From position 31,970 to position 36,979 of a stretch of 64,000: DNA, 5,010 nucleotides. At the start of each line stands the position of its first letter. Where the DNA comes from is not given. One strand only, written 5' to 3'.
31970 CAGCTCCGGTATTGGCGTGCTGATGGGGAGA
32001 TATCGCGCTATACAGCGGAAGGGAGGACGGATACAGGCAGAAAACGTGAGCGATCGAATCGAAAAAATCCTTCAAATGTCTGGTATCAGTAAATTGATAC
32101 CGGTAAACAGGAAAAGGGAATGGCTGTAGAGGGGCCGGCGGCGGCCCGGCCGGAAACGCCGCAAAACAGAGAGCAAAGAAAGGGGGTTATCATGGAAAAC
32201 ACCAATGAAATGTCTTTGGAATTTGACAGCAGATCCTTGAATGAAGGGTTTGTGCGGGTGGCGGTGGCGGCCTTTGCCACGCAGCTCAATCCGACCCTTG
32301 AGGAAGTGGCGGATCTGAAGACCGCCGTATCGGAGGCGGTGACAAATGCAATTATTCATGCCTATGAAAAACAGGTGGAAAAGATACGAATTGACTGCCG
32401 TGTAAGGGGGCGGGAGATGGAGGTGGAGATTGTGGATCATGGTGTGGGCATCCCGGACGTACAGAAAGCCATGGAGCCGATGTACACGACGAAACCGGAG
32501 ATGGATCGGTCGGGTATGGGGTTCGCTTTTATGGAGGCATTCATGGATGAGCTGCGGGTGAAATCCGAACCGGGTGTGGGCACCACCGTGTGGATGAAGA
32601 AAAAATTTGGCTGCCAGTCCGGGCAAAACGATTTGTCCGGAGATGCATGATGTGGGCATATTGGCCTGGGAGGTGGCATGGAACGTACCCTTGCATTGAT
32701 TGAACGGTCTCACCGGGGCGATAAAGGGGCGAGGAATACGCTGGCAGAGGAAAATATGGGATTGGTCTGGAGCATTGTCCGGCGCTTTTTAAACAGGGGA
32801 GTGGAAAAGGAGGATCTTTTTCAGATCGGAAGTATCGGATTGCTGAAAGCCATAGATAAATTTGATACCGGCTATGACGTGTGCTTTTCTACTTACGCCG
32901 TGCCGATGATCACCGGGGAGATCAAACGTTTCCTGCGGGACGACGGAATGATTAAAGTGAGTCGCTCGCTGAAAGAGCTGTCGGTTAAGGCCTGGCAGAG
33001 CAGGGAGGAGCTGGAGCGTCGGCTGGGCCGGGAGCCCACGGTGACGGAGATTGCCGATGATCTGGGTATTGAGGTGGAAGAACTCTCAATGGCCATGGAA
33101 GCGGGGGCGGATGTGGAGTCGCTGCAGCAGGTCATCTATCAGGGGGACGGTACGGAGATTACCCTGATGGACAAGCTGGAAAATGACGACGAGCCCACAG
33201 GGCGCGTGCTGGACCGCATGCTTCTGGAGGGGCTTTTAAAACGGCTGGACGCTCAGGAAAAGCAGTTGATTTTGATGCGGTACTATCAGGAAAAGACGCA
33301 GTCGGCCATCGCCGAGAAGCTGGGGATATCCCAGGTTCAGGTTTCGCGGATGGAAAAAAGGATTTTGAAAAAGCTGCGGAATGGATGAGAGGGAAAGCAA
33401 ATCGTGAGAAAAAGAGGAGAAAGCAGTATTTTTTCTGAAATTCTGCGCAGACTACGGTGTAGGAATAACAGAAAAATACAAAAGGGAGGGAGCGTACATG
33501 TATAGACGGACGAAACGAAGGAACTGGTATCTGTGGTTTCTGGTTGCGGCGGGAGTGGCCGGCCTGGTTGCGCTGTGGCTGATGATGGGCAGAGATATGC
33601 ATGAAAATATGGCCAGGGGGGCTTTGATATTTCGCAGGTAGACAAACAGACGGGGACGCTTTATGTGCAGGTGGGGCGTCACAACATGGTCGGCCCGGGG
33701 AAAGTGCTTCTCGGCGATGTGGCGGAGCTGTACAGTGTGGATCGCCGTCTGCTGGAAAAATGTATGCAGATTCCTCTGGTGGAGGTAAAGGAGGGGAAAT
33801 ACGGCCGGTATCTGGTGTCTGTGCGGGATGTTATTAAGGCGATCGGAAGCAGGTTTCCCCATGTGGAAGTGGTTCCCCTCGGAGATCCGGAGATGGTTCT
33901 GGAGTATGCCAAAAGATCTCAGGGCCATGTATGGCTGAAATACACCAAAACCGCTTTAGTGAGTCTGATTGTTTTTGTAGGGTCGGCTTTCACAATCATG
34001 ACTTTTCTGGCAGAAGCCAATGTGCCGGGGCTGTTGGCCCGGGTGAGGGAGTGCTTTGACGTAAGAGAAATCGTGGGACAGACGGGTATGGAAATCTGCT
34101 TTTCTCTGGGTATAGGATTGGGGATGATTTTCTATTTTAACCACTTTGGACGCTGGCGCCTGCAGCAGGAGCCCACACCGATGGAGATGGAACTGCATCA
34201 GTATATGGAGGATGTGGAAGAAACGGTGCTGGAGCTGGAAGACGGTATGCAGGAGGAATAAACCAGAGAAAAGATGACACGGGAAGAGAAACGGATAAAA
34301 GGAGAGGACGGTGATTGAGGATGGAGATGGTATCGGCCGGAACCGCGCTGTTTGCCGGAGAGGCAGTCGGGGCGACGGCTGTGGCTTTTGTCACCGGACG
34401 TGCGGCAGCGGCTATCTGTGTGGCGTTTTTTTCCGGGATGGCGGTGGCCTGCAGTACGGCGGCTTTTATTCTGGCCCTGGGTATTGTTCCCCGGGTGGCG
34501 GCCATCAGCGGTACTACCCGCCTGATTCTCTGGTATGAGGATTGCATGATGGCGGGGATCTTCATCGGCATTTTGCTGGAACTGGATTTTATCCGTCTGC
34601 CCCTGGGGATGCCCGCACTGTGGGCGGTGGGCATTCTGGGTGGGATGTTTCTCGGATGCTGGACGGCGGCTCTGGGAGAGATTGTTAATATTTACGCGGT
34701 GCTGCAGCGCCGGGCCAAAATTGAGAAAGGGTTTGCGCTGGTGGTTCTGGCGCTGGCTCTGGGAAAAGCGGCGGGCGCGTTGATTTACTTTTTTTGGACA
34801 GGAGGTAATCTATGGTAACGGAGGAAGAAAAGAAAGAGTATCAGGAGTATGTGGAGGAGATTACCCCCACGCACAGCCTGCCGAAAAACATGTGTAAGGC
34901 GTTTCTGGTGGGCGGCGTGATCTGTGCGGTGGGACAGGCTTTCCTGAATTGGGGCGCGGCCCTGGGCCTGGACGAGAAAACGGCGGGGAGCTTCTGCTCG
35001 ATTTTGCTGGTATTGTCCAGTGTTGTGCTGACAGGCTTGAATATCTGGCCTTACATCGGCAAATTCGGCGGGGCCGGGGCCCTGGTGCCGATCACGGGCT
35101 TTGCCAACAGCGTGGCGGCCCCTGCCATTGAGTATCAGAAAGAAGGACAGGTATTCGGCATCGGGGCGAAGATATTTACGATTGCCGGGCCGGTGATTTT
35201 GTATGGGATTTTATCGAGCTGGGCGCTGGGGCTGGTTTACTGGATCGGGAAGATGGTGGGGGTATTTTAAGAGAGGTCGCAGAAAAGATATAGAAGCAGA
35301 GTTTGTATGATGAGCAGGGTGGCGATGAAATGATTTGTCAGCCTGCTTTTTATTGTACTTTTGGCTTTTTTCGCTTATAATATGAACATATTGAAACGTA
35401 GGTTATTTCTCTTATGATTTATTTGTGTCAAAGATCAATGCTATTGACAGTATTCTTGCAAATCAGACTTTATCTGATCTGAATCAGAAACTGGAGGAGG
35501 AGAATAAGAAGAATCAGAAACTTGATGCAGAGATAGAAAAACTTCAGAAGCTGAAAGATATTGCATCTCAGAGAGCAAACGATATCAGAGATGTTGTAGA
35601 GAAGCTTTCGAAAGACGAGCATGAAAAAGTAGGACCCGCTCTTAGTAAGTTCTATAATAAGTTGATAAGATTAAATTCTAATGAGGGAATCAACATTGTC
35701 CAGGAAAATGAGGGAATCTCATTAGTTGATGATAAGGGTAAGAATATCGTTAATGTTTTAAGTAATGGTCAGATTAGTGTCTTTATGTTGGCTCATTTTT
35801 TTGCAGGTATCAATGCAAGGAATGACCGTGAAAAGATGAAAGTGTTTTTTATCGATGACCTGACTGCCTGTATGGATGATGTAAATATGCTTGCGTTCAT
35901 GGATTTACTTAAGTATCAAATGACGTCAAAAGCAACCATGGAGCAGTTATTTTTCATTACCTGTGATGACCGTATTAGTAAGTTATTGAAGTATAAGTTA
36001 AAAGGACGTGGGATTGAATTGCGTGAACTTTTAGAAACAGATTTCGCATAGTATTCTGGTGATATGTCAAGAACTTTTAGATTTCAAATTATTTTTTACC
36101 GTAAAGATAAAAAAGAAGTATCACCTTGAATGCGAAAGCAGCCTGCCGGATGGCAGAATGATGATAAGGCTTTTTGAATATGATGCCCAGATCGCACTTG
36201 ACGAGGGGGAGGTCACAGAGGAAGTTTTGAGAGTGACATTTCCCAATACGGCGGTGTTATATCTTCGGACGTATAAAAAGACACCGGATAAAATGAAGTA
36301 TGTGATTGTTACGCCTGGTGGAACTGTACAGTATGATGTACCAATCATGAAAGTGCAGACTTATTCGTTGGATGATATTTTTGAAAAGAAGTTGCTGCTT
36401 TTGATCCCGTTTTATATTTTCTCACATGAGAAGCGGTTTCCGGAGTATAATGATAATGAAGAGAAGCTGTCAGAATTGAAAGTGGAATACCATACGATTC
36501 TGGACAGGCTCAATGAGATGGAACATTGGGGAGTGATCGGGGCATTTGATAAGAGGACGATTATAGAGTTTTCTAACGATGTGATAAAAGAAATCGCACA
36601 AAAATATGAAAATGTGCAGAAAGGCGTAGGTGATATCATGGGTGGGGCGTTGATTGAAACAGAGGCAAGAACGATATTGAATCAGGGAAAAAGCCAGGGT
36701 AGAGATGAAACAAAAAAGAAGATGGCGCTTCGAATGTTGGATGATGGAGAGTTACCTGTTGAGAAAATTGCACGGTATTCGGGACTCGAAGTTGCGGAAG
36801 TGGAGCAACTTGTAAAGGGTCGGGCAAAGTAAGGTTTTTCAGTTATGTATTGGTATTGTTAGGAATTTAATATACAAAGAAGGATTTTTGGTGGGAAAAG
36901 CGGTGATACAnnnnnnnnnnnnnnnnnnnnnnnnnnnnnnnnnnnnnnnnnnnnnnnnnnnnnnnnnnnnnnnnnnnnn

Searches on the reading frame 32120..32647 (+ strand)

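Call 73: search_protein_families(library=pfam, proteins=[window:32120-32647:+], max_evalue=0.0001)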
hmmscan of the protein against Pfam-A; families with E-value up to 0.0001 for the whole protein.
window:32120-32647:+ (176 aa): 2 families
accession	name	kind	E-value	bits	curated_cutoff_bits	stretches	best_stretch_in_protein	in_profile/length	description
PF13581.12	HATPase_c_2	-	4.8e-25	88.4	27.4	1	45-161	11-127/127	Histidine kinase-like ATPase domain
PF02518.31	HATPase_c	-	2.5e-15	57.3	26.4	1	64-161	4-107/111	Histidine kinase-, DNA gyrase B-, and HSP90-like ATPase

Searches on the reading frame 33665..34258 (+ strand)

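Call 73: search_protein_families(library=pfam, proteins=[window:33665-34258:+], max_evalue=0.0001)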
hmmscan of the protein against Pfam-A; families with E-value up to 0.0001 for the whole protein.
window:33665-34258:+ (198 aa): 1 family
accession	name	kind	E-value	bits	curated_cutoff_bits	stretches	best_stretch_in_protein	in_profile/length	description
PF12164.13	SporV_AA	-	1.6e-15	57.6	25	1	8-83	13-88/90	Stage V sporulation protein AA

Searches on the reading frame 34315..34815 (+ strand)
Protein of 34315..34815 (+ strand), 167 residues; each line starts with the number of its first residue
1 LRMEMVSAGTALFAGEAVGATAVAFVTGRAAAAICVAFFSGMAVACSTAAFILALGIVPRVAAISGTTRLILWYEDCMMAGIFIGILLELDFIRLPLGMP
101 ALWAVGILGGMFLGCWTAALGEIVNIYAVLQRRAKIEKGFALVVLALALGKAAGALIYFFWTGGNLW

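Call 73: search_protein_families(library=pfam, proteins=[window:34315-34815:+], max_evalue=0.0001)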
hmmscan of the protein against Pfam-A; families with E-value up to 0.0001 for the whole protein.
window:34315-34815:+ (167 aa): 1 family
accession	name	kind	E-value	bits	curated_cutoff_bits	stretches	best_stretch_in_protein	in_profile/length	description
PF13782.11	SpoVAB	-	1.8e-29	102.7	25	1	52-160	1-109/109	Stage V sporulation protein AB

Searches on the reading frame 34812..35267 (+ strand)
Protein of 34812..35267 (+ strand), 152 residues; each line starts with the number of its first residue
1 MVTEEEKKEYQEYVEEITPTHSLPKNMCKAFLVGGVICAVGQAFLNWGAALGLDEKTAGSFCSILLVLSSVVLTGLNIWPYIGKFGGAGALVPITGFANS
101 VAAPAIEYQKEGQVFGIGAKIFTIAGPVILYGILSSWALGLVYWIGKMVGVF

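Call 73: search_protein_families(library=pfam, proteins=[window:34812-35267:+], max_evalue=0.0001)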
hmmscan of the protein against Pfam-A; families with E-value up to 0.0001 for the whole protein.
window:34812-35267:+ (152 aa): 1 family
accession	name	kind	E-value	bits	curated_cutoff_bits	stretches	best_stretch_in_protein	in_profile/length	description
PF03862.18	SpoVAC_SpoVAEB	-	1.2e-41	142.1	25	1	26-142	1-117/117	SpoVAC/SpoVAEB sporulation membrane protein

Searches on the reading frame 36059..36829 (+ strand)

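Call 7: search_protein_families(library=pfam, proteins=[window:36059-36829:+], max_evalue=0.1)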
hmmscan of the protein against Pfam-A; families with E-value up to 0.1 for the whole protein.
window:36059-36829:+ (257 aa): 0 families

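Call 8: search_protein_families(library=padloc, proteins=[window:36059-36829:+], max_evalue=0.1)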
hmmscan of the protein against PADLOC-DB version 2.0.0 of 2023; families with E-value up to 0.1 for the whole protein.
window:36059-36829:+ (257 aa): 0 families

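Call 9: search_protein_families(library=ncbifam, proteins=[window:36059-36829:+], max_evalue=0.1)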
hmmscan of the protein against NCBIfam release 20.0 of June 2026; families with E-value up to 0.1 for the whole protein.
window:36059-36829:+ (257 aa): 3 families
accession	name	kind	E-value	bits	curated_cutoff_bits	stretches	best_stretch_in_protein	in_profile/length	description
TIGR01784.1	T_den_put_tspse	subfamily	0.00024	21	52.1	1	175-251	191-273/273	Rpn family recombination-promoting nuclease/putative transposase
NF000444.3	blaEBR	exception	0.028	14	475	1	82-127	51-98/234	EBR family subclass B1 metallo-beta-lactamase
NF012149.0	blaIND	exception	0.08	12.4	430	0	83-126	56-101/239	IND family subclass B1 metallo-beta-lactamase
